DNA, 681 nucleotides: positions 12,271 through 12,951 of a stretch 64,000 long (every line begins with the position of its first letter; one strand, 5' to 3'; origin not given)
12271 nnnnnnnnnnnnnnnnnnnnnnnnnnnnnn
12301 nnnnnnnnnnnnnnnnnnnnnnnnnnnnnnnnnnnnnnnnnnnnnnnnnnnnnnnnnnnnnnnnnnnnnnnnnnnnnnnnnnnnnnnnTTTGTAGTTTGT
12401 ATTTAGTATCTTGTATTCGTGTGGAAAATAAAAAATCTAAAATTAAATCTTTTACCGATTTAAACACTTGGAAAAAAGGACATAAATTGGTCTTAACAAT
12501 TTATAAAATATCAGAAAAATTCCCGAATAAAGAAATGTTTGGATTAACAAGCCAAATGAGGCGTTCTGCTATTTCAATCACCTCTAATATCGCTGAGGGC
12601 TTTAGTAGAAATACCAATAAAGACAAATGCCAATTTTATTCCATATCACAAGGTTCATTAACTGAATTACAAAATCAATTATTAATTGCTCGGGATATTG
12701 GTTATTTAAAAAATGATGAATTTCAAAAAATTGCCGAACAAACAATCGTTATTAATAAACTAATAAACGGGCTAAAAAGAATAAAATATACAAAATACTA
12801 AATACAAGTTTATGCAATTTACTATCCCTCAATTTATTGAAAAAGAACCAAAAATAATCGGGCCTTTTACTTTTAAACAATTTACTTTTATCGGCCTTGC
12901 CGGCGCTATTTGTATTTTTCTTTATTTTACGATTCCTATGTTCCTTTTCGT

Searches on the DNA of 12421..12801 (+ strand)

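Call 109: search_rna_families(source=L174, threshold=evalue, max_evalue=0.001)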
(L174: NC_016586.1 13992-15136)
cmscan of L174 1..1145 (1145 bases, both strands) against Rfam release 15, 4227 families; matches with E-value up to 0.001: 1.
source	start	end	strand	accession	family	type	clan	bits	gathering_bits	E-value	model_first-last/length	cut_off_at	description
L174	1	1145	+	RF02541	LSU_rRNA_bacteria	Gene; rRNA;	CL00112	508.9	50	1.1e-165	868-1661/2925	5'&3'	Bacterial large subunit ribosomal RNA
